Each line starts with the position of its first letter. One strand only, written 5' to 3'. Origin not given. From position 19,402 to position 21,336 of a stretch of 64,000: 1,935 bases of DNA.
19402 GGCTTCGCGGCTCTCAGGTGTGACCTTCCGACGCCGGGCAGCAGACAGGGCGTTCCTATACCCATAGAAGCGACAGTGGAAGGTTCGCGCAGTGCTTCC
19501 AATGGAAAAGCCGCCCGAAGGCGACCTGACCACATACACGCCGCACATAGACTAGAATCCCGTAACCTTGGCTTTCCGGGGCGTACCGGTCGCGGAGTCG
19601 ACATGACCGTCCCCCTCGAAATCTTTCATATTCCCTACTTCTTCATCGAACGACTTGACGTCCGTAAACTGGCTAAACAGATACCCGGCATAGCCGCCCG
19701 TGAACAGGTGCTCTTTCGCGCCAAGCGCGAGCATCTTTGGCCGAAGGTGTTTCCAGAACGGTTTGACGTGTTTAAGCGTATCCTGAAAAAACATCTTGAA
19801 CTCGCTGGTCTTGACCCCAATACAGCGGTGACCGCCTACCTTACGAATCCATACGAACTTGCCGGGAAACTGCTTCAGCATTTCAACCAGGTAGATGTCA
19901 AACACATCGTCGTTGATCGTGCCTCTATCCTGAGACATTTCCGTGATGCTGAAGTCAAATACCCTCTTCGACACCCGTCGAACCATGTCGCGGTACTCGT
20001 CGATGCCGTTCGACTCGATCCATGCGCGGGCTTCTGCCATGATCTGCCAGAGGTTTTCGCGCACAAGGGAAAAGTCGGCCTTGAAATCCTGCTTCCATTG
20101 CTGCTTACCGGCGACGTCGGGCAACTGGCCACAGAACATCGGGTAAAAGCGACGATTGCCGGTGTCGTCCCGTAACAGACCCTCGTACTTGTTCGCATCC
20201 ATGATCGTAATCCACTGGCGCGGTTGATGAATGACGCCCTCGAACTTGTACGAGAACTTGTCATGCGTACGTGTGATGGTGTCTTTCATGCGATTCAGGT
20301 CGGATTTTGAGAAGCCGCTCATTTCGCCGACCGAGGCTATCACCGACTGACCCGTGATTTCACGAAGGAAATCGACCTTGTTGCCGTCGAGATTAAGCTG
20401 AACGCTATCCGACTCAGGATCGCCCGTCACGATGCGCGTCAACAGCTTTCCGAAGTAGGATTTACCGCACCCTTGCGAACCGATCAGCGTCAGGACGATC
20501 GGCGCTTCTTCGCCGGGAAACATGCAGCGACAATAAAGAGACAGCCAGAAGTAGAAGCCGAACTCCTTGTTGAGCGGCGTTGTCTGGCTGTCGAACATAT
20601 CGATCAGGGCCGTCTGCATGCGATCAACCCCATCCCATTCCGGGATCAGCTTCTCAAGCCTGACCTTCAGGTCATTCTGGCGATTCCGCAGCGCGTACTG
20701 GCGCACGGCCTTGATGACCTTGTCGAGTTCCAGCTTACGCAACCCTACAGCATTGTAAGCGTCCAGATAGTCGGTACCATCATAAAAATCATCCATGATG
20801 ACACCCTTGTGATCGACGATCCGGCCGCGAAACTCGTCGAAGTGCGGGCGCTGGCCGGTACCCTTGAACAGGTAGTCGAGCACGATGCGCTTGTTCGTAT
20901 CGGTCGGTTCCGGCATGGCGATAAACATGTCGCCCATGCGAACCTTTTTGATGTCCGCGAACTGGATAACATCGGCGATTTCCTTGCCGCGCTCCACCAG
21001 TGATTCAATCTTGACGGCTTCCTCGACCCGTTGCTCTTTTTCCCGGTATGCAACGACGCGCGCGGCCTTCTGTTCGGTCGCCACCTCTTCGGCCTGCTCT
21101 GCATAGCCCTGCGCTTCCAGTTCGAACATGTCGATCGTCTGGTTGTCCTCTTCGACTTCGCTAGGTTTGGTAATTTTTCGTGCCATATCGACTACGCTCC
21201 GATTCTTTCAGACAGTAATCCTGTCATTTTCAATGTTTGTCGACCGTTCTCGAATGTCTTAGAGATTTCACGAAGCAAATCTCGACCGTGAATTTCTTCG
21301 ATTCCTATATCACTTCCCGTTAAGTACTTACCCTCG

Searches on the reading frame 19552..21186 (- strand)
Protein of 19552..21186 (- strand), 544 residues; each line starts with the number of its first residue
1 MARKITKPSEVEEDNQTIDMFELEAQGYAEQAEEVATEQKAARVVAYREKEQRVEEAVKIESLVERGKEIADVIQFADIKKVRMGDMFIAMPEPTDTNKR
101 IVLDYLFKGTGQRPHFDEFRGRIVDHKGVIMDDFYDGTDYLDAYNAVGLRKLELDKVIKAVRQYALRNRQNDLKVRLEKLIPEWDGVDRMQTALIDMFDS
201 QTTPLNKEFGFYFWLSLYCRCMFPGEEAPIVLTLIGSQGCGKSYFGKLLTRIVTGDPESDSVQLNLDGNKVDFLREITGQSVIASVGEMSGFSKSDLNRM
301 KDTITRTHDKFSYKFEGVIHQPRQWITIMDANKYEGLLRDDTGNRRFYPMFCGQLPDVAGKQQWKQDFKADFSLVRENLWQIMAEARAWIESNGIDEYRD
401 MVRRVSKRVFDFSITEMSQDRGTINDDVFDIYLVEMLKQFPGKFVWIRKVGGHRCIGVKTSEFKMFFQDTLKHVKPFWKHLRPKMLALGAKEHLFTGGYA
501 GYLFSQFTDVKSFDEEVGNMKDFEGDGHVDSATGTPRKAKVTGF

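Call 9: search_protein_families(library=pfam, proteins=[window:19552-21186:-], max_evalue=0.001)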
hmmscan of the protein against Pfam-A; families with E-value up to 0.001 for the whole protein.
window:19552-21186:- (544 aa): 1 family
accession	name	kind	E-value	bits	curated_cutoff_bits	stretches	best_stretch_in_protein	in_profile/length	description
PF05272.17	VapE-like_dom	-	5.6e-29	101.6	25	1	177-391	1-193/217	Virulence-associated protein E-like domain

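Call 20: find_homologous_proteins(query=window:19552-21186:-, max_evalue=1e-20)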
Query window:19552-21186:- (544 aa): 158 proteins with E <= 1e-20 among 7762 candidates; the best 120 are listed.
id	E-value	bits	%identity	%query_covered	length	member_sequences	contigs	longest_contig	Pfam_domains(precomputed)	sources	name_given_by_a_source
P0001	0.0e+0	1203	96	100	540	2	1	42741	PF05272.18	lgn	-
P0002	3.6e-265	899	71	99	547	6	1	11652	PF05272.18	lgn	-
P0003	9.6e-257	871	69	97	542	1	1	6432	PF05272.18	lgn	-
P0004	3.8e-255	866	67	100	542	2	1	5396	PF05272.18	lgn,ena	-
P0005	5.4e-241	819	65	100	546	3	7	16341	PF05272.18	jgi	jgi:hypothetical protein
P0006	3.6e-219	747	60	100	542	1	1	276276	PF05272.18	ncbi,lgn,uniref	ncbi:hypothetical protein P3T40_003547 [Paraburkholderia sp. EB58]|uniref:VapE domain-containing pro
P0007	3.0e-192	658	64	83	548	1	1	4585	PF05272.18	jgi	jgi:hypothetical protein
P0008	5.5e-176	604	52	92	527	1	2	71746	PF05272.18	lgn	-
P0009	6.7e-176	604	60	83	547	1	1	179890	PF05272.18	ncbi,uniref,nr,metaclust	ncbi:VapE domain-containing protein [Caballeronia sordidicola]|uniref:VapE domain-containing protein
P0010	5.2e-173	595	53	94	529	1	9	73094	PF05272.18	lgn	-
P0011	1.1e-172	593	54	93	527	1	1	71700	PF05272.18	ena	-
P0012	2.9e-172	592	54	91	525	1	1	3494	PF19263.6,PF05272.18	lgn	-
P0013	2.4e-171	589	55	90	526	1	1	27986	PF05272.18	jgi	jgi:hypothetical protein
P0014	8.6e-171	587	53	90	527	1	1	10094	PF05272.18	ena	-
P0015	2.8e-170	586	54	85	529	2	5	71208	PF05272.18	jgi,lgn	jgi:hypothetical protein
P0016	2.2e-169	583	51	92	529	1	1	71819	PF05272.18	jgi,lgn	jgi:energy-coupling factor transporter ATP-binding protein EcfA2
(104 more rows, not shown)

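Call 21: find_encoding_contigs(protein=P0001, flank=10000, max_places=3)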
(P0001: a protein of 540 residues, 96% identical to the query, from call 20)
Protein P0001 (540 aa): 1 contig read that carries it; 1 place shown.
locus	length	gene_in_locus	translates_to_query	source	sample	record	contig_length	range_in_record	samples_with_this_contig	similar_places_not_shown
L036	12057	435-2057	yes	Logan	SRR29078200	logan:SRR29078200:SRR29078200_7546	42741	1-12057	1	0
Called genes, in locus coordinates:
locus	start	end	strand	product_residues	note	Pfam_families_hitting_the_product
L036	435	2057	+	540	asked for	PF05272:VapE-like_dom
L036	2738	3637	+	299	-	-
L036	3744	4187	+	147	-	-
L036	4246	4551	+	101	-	-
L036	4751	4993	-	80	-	-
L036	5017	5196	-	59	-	-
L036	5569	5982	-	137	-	-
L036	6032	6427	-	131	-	-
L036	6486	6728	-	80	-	-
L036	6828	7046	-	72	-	-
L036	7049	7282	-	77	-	-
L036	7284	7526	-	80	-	-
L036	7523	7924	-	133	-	-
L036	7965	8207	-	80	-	-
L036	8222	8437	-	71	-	-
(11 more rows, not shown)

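Call 22: find_encoding_contigs(protein=P0002, flank=10000, max_places=3)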
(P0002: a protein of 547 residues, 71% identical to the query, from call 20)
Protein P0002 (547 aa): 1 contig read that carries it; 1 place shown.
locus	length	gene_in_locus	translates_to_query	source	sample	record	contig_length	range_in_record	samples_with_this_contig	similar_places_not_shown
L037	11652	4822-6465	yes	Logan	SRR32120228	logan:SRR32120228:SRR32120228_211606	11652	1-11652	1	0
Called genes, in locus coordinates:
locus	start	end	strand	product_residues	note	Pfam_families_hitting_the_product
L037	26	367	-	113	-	-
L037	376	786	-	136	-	-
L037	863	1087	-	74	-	-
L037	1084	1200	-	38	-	-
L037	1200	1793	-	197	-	-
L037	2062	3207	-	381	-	PF13604:AAA_30, PF13245:AAA_19, PF13538:UvrD_C_2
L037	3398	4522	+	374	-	PF16793:RepB_primase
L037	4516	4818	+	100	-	-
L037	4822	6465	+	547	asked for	PF05272:VapE-like_dom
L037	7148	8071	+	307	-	-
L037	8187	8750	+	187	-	-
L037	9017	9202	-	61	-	-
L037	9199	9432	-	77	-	-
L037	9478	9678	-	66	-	-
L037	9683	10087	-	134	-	-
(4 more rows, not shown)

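Call 23: find_encoding_contigs(protein=P0005, flank=10000, max_places=4)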
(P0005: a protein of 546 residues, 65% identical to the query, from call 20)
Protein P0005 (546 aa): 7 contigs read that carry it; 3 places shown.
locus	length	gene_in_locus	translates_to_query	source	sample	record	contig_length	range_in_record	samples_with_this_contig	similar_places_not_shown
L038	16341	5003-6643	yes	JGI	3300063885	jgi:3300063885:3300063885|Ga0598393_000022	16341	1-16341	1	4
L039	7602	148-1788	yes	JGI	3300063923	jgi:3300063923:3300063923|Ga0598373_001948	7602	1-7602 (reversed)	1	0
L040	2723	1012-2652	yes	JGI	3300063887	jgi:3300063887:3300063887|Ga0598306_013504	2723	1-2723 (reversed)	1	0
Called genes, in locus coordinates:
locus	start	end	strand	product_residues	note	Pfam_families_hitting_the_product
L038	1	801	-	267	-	?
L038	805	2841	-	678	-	-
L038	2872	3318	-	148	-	-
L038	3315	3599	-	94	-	-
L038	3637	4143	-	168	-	-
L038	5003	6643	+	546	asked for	PF05272:VapE-like_dom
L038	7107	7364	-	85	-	-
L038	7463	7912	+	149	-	-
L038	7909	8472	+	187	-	-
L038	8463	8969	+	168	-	-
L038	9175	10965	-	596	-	PF13175:AAA_15, PF13304:AAA_21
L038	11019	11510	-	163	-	-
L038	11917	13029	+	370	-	PF00589:Phage_integrase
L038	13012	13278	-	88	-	PF11112:PyocinActivator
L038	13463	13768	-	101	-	-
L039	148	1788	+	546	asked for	PF05272:VapE-like_dom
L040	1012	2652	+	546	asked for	PF05272:VapE-like_dom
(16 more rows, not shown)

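Call 27: find_encoding_contigs(protein=P0008, flank=10000, max_places=2)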
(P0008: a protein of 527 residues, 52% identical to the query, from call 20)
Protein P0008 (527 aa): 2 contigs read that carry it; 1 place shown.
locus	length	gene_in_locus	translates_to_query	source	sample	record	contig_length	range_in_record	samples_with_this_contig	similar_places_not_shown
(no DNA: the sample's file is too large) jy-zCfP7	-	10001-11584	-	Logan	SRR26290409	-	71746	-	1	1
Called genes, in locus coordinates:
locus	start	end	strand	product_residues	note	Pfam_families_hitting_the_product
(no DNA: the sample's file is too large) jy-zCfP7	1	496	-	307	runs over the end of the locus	PF25109:HAD_PNKP (weak)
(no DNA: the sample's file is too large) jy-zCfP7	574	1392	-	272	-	PF02511:Thy1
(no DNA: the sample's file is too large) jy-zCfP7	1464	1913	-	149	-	-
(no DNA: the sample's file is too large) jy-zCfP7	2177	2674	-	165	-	PF25109:HAD_PNKP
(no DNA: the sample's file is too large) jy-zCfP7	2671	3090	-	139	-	-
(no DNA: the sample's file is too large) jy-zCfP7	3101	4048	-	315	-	-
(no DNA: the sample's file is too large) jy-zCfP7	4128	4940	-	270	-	-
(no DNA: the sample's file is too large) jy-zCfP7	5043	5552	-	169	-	-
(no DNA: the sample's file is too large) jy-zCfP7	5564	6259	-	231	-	-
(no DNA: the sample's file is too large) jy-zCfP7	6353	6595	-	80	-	-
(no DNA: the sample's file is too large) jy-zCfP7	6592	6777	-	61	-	-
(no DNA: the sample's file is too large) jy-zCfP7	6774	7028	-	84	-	-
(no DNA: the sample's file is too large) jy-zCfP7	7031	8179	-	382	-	PF01443:Viral_helicase1 (faint), PF05970:PIF1 (weak), PF09848:SLFN-g3_helicase (faint), PF13245:AAA_19, PF13604:AAA_30, PF13538:UvrD_C_2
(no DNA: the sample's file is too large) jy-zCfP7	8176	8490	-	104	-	-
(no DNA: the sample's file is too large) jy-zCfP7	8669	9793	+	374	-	PF16793:RepB_primase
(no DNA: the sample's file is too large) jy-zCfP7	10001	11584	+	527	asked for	PF05272:VapE-like_dom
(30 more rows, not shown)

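Call 28: find_encoding_contigs(protein=P0006, flank=10000, max_places=2)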
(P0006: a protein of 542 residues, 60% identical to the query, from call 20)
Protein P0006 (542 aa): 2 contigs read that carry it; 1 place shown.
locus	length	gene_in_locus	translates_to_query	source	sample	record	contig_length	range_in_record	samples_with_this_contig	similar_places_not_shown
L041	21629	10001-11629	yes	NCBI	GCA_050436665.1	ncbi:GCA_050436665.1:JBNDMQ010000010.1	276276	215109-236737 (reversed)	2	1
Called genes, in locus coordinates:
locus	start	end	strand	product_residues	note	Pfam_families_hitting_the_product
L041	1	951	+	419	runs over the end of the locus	PF13356:Arm-DNA-bind_3, PF00589:Phage_integrase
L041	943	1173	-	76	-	PF05930:Phage_AlpA (weak)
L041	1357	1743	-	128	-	PF19631:Trypco2 (weak)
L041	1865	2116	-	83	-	-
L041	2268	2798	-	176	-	-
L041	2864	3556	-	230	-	-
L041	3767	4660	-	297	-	PF22759:E217_GP41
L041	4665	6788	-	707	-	-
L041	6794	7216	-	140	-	-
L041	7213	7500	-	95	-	-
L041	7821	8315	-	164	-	-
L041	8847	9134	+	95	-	-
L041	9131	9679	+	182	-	-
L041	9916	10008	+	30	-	-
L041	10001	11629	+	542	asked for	PF05272:VapE-like_dom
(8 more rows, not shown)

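Call 29: find_encoding_contigs(protein=P0003, flank=10000, max_places=2)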
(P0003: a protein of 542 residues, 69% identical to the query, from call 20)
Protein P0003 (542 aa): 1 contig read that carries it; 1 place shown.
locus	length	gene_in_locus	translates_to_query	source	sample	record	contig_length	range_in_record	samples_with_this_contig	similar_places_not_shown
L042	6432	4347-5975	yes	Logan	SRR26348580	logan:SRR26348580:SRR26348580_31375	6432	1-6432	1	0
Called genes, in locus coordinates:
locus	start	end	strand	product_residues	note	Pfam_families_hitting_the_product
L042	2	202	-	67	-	?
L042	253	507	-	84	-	-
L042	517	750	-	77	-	-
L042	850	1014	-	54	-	-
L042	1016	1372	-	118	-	-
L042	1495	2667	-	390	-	PF05970:PIF1 (faint), PF13604:AAA_30, PF13245:AAA_19, PF13538:UvrD_C_2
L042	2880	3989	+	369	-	PF16793:RepB_primase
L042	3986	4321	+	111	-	-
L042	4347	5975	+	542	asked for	PF05272:VapE-like_dom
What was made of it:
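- Tried and rejected: L042 stopped short of the region (call 29).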

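Call 30: find_encoding_contigs(protein=P0011, flank=10000, max_places=1)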
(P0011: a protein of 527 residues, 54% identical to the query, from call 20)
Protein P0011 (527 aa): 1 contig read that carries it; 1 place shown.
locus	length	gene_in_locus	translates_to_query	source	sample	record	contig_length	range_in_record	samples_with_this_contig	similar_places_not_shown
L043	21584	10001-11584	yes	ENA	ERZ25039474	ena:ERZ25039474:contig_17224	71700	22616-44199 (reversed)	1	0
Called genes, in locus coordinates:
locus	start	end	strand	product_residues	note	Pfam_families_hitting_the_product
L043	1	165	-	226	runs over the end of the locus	PF13561:adh_short_C2, PF00106:adh_short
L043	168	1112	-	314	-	PF25109:HAD_PNKP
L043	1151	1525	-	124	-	-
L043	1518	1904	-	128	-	-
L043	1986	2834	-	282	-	PF02511:Thy1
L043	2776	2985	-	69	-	-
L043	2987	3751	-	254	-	-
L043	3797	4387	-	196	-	PF25109:HAD_PNKP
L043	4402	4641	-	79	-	-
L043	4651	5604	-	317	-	-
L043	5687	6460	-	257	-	-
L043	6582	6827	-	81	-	-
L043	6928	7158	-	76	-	-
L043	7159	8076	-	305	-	PF13604:AAA_30 (weak), PF13538:UvrD_C_2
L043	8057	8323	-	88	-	PF05970:PIF1 (weak), PF13604:AAA_30, PF13245:AAA_19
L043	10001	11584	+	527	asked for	PF05272:VapE-like_dom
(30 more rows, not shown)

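Call 31: find_encoding_contigs(protein=P0016, flank=10000, max_places=1)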
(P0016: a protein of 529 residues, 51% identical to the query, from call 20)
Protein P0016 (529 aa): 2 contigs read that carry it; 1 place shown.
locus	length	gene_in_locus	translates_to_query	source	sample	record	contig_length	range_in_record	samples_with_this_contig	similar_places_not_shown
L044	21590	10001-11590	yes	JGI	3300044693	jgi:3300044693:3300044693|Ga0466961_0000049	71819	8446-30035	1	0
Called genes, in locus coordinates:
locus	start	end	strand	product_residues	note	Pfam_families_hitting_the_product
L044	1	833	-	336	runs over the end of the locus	PF25109:HAD_PNKP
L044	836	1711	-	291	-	PF02511:Thy1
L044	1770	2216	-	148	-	-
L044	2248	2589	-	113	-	-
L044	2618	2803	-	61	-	-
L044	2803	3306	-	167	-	PF25109:HAD_PNKP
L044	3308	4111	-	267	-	PF01541:GIY-YIG (weak)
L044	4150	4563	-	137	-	-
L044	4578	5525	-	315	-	-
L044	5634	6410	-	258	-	-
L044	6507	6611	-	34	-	-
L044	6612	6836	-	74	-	-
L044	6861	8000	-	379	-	PF13604:AAA_30, PF13245:AAA_19, PF13538:UvrD_C_2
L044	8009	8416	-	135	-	-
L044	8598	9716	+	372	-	PF16793:RepB_primase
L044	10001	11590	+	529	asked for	PF05272:VapE-like_dom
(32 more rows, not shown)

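Call 65: search_dna_similar(query=window:19552-21186:-, collection=phages, mode=protein, max_rows=30)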
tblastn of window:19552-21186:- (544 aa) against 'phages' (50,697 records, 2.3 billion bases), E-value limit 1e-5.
Records with a match: 853; places in all: 855; records where one place covers at least 80% of the query: 156.
Best place of each record, by identity: <60% 853.
By first word of the organism name: Pseudomonas 297; Bacteroides 101; Staphylococcus 85; Xanthomonas 42; Streptococcus 30; Escherichia 27; Phocaeicola 24; Paenibacillus 24; Rhodobacter 23; Bacteriophage 20; and 56 more.
By host as written in the record: Pseudomonas aeruginosa 117; Pseudomonas aeruginosa PAO1 87; - 64; Staphylococcus aureus 34; Pseudomonas sp. 28; Rhodobacter capsulatus YW1 23; Xanthomonas oryzae pv. oryzae 14; Escherichia coli 13; and 275 more.
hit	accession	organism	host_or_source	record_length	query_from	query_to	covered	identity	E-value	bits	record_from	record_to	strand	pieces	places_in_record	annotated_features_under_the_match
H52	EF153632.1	Burkholderia phage BcepF1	-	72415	1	504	93%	42.7%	9e-117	385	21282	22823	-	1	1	archaeo-eukaryotic primase superfamily helicase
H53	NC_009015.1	Burkholderia phage BcepF1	Burkholderia ambifaria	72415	1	504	93%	42.7%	9e-117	385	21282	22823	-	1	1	DNA primase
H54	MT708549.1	Burkholderia phage Maja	Burkholderia gladioli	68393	5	504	92%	42.4%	3e-119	393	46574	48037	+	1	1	helicase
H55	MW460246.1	Burkholderia phage BCSR52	Burkholderia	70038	19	518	92%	42.4%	3e-121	399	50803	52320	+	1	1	hypothetical protein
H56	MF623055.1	Pseudomonas phage BrSP1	Pseudomonas sp.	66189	12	523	94%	40.1%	1e-98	333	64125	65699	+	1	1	hypothetical protein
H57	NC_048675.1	Pseudomonas phage BrSP1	Pseudomonas sp.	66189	12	523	94%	40.1%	1e-98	333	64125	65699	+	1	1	DNA primase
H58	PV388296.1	Burkholderia phage Karil-Mokiny-1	Burkholderia cepacia complex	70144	19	524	93%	40.5%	2e-113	376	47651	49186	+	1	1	DNA primase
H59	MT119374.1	Pseudomonas phage antinowhere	Pseudomonas aeruginosa PAO1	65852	12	523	94%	39.9%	1e-99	336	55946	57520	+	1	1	virulence-associated protein E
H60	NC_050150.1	Pseudomonas phage antinowhere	Pseudomonas aeruginosa PAO1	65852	12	523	94%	39.9%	1e-99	336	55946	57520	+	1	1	DNA primase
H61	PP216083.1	Pseudomonas phage vB_PaeM_HZ_ZJUPA3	Pseudomonas aeruginosa PAO1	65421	12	523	94%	39.9%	2e-99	335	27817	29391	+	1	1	DNA primase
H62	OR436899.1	Pseudomonas phage phiDCL-PA6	Pseudomonas aeruginosa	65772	12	523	94%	39.9%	2e-99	335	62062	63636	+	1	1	DNA primase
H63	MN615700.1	Pseudomonas phage vB_PaeM_SMS12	Pseudomonas aeruginosa PAO1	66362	12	504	91%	40.4%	1e-96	327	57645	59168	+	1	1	putative DNA primase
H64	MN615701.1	Pseudomonas phage vB_PaeM_SMS21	Pseudomonas aeruginosa PAO1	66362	12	504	91%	40.4%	1e-96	327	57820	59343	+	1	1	putative DNA primase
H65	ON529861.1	Luteibacter phage vB_LflM-Pluto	Luteibacter sp. EIF3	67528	48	515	86%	42.3%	1e-107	359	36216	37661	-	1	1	hypothetical protein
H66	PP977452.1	Pseudomonas phage vB_PaeM_1648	Pseudomonas aeruginosa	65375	12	489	88%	41.4%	7e-98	331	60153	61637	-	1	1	record has no annotation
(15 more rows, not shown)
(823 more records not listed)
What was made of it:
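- On Bsr chromosome-2-type parS centromere site: The phage's nearest isolated relatives infect Burkholderia (calls 20, 65).
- The nearest isolated phages by VapE are BcepF1, Maja and BCSR52, all Burkholderia phages (calls 20, 65).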

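Call 66: get_annotated_region(hit=H53, flank=12000)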
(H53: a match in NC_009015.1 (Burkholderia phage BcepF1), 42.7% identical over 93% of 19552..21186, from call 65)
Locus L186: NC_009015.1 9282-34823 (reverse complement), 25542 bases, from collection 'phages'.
description: Burkholderia ambifaria phage BcepF1, complete genome.
organism: Burkholderia phage BcepF1 (NCBI taxid 2886897)
taxonomy: Viruses; Duplodnaviria; Heunggongvirae; Uroviricota; Caudoviricetes; Bcepfunavirus; Bcepfunavirus bcepF1
host: Burkholderia ambifaria; source: -; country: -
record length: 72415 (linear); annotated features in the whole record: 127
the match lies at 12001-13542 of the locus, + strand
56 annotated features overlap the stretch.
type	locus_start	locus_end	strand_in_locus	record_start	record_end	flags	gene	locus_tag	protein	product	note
CDS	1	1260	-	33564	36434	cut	-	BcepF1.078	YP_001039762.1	DNA polymerase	similar to N-terminus of PolC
CDS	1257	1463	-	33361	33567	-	-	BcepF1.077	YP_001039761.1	hypothetical protein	-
CDS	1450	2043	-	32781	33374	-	-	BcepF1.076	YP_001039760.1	gram-positive type DNA polymerase III alpha subunit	-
CDS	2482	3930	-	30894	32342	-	-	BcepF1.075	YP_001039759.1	hypothetical protein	similar to Enterobacteria phage N4 gp41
CDS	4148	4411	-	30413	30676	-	-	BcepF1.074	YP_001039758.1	hypothetical protein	-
CDS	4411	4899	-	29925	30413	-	-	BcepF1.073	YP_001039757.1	polynucleotide kinase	polynucleotide 5'-kinase and 3'-phosphatase; T4-like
CDS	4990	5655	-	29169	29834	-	-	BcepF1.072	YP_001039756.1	hypothetical protein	-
CDS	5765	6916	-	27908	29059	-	-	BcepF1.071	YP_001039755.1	Dda-like helicase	ATP-dependent exoDNAse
CDS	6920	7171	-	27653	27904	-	-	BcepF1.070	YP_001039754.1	hypothetical protein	-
CDS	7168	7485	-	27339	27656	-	-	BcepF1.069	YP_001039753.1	hypothetical protein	-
CDS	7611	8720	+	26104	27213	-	-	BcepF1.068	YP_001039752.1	DNA primase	-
CDS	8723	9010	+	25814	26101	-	-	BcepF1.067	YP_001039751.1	hypothetical protein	-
CDS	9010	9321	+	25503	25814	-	-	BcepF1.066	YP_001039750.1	hypothetical protein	-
CDS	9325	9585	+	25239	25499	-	-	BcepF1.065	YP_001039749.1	hypothetical protein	-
CDS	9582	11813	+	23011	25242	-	-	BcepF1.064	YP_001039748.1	eukaryotic chromosome segregation ATPase-like protein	-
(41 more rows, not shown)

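Call 67: get_annotated_region(hit=H55, flank=12000)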
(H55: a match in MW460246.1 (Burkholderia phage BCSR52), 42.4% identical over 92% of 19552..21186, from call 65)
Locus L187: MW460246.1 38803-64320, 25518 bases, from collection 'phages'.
description: Burkholderia phage BCSR52, complete genome.
organism: Burkholderia phage BCSR52 (NCBI taxid 2805748)
taxonomy: Viruses; Duplodnaviria; Heunggongvirae; Uroviricota; Caudoviricetes; Bcepfunavirus
host: Burkholderia; source: sewage sample; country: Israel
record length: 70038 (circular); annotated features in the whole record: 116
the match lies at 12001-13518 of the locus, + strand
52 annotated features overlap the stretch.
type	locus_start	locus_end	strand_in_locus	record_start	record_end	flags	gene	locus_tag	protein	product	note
CDS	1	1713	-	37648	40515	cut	-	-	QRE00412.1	DNA polymerase III alpha subunit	-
CDS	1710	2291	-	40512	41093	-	-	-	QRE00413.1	hypothetical protein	Phage helicase, polymerase, or exonuclease (ACLAME 182)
CDS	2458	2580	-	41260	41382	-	-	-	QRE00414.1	hypothetical protein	-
CDS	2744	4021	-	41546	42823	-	-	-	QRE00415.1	hypothetical protein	-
CDS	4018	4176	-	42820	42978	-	-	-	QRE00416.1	hypothetical protein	-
CDS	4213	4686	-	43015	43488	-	-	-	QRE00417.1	3'-phosphatase, 5'-polynucleotide kinase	-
CDS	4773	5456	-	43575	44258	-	-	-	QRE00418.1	hypothetical protein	-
CDS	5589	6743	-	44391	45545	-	-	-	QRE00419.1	DNA helicase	-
CDS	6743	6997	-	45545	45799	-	-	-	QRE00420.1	hypothetical protein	-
CDS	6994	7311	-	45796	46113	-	-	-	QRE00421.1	hypothetical protein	-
CDS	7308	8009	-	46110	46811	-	-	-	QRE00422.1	hypothetical protein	-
CDS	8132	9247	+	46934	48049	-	-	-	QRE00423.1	hypothetical protein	-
CDS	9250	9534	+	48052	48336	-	-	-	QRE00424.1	hypothetical protein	-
CDS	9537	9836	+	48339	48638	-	-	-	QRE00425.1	hypothetical protein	-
CDS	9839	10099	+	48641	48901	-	-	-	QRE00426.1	hypothetical protein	-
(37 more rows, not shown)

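Call 68: get_annotated_region(hit=H54, flank=12000)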
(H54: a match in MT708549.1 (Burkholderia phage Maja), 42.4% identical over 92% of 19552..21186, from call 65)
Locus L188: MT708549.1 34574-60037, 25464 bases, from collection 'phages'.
description: Burkholderia phage Maja, complete genome.
organism: Burkholderia phage Maja (NCBI taxid 2767571)
taxonomy: Viruses; Duplodnaviria; Heunggongvirae; Uroviricota; Caudoviricetes; Bcepfunavirus
host: Burkholderia gladioli; source: soil; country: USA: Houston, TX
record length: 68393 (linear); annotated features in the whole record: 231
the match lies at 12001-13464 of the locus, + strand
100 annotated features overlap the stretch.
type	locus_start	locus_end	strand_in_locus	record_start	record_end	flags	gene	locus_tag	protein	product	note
CDS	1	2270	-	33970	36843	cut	-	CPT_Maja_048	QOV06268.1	DNA polymerase III alpha subunit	gnl|BL_ORD_ID|105980 sp|O67125|DPO3A_AQUAE DNA polymerase III subunit alpha OS=Aquifex aeolicus (strain VF5) OX=224324 ...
CDS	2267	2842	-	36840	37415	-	-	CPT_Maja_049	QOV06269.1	DNA polymerase III epsilon subunit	gb|QBQ72376.1| DNA polymerase III epsilon [Serratia phage MTx] e-value = 7.88612e-60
regulatory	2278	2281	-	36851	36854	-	-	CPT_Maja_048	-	ribosome_binding_site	-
regulatory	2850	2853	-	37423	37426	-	-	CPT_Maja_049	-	ribosome_binding_site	-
regulatory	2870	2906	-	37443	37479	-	-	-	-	terminator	-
CDS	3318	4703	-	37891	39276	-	-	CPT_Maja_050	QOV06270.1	hypothetical protein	ref|YP_950519.1| gp41 [Escherichia virus N4]; gb|AXY86887.1| 3-phosphatase, 5-polynucleotide kinase [Pseudomonas phage ...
CDS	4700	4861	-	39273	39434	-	-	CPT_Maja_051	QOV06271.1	hypothetical protein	-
regulatory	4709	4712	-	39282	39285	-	-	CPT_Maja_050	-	ribosome_binding_site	-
regulatory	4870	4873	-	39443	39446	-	-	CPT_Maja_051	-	ribosome_binding_site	-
CDS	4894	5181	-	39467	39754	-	-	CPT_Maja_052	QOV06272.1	hypothetical protein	-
regulatory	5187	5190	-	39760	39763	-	-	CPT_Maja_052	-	ribosome_binding_site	-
CDS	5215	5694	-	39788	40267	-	-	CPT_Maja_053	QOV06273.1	PseT-like polynucleotide kinase phosphatase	ref|NP_049834.1| PseT polynucleotide 5-kinase and 3-phosphatase [Escherichia virus T4] e-value = 1.81102e-10; ...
regulatory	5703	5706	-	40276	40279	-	-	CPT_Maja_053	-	ribosome_binding_site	-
regulatory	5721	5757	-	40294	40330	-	-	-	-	terminator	-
CDS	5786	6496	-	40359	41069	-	-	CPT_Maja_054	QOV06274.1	hypothetical protein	-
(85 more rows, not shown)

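Call 83: find_encoding_contigs(protein=P0004, flank=10000, max_places=2)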
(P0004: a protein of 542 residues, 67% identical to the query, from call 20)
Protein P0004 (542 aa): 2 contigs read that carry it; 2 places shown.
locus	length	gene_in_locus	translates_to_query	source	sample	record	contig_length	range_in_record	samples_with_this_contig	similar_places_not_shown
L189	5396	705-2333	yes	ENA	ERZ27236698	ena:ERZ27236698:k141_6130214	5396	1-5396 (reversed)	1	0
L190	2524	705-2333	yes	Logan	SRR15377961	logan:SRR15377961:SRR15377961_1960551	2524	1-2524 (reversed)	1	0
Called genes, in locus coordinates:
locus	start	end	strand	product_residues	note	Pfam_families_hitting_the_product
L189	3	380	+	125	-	?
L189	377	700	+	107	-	-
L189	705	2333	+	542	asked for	PF05272:VapE-like_dom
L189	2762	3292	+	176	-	PF01541:GIY-YIG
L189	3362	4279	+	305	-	-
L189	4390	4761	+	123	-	-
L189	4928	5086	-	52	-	-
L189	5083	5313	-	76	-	-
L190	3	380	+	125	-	?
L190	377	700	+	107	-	-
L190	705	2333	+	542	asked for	PF05272:VapE-like_dom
